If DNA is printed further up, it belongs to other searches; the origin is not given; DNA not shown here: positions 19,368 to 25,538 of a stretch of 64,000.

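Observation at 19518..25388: Giant secreted protein built from a proline-punctuated 29-residue repeat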

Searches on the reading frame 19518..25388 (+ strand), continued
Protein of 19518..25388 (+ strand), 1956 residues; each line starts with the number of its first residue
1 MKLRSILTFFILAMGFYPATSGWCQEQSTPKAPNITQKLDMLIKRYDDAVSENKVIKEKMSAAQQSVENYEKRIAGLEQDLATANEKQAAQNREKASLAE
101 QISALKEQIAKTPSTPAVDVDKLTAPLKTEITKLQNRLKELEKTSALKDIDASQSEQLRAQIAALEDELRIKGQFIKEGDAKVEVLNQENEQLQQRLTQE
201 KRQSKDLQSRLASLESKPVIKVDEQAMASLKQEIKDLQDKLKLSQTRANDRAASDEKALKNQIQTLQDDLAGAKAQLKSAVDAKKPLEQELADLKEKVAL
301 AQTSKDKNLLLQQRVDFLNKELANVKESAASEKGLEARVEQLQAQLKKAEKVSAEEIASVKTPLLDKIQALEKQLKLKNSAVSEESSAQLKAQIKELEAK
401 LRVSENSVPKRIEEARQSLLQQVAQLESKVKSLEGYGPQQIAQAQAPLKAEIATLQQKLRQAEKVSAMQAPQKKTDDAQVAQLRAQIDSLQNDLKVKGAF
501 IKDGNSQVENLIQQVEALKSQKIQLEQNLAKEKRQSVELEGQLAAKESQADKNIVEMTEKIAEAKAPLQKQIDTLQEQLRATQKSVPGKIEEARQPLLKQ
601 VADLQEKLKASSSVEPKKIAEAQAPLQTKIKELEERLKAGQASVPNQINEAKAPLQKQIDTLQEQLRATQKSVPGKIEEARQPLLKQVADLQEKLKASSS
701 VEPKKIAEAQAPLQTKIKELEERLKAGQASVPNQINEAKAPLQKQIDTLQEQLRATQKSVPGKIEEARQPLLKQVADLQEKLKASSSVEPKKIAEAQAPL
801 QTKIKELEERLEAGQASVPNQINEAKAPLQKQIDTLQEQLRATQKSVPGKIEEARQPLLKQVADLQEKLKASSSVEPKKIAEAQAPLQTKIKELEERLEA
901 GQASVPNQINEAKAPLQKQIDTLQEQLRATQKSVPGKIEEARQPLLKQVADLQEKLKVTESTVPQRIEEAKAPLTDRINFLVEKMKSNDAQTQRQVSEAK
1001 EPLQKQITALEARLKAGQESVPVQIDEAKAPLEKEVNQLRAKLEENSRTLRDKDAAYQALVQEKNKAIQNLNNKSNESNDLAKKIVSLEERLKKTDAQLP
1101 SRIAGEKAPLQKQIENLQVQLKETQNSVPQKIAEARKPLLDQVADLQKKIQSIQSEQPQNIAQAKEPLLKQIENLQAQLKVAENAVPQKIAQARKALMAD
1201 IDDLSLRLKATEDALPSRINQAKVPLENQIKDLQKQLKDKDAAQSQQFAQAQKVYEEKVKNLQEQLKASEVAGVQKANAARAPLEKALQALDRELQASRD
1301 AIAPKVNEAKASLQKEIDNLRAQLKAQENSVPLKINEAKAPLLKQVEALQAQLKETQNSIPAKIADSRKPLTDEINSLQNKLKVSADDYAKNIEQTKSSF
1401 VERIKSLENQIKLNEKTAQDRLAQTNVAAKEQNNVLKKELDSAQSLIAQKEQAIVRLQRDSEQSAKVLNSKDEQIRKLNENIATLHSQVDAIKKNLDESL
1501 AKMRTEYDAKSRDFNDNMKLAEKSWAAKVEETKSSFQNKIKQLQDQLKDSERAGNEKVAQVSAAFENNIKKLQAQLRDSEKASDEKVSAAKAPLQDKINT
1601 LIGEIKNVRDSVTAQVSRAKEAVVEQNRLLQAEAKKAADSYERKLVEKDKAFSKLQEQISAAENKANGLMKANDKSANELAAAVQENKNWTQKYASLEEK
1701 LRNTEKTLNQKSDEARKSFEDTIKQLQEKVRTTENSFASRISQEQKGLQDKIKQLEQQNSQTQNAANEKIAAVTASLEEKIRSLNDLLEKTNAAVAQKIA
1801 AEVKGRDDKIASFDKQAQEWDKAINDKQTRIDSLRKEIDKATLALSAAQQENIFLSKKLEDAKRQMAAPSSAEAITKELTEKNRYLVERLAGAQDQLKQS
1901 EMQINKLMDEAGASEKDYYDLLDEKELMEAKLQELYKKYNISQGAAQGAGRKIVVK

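Call 79: list_cluster_members(proteins=[P0001, P0002, P0004, P0005, P0006, P0007, P0010, P0013, P0015, P0014])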
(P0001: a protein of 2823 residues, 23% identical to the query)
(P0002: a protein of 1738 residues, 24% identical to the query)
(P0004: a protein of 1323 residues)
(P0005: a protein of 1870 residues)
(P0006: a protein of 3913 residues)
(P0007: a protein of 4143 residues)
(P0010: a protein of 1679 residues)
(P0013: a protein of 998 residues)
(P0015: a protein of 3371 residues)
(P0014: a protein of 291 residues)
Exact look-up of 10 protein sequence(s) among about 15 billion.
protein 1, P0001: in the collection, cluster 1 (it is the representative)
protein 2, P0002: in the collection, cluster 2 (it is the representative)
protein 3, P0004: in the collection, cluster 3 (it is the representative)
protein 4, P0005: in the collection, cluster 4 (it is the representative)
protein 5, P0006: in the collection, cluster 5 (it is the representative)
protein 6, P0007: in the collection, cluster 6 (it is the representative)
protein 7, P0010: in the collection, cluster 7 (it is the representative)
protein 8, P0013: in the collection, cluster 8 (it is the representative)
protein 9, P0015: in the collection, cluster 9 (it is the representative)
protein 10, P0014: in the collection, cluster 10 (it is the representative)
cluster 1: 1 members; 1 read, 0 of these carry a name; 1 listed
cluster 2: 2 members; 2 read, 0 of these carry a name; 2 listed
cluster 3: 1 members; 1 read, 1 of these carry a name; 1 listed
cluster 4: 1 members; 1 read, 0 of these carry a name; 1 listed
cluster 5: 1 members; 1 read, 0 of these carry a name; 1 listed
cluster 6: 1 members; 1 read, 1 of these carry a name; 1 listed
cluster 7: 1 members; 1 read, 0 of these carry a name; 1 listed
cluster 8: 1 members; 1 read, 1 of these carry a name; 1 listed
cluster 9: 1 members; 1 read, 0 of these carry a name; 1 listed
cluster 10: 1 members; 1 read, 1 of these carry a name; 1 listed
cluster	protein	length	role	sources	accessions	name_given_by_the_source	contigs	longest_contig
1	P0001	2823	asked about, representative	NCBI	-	-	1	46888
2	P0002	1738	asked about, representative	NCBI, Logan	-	-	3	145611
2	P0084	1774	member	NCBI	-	-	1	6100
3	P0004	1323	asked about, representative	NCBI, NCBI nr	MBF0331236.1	MAG: hypothetical protein HQL17_04805, partial [Candidatus Omnitrophica bacterium] | hypothetical protein [Candidatus Omnitrophota bacterium]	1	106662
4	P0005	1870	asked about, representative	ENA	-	-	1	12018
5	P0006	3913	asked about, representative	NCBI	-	-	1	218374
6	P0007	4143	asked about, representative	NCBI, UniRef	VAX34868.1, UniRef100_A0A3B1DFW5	Exonuclease SbcC [hydrothermal vent metagenome] | Exonuclease SbcC n=1 Tax=hydrothermal vent metagenome TaxID=652676 RepID=A0A3B1DFW5_9ZZZZ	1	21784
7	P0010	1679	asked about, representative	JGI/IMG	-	-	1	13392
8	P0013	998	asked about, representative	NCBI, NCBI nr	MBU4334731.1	MAG: hypothetical protein KKD07_09855, partial [Candidatus Omnitrophica bacterium] | hypothetical protein [Candidatus Omnitrophota bacterium]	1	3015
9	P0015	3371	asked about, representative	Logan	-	-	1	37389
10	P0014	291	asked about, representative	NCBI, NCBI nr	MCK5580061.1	MAG: hypothetical protein KAJ18_02175, partial [Candidatus Omnitrophica bacterium] | hypothetical protein [Candidatus Omnitrophota bacterium]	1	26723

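Call 81: search_protein_families(library=pfam, max_evalue=0.001, proteins=[L005:10001-15253:+])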
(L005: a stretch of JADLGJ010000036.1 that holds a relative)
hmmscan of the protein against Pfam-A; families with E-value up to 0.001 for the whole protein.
L005:10001-15253:+ (1750 aa): 2 families
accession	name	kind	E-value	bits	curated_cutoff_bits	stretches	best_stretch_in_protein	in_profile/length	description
PF01442.23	Apolipoprotein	-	8.8e-08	32.5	90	0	104-311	9-179/190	Apolipoprotein A1/A4/E domain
PF13166.12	AAA_13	-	2.3e-06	27.1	36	1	123-318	285-465/713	AAA domain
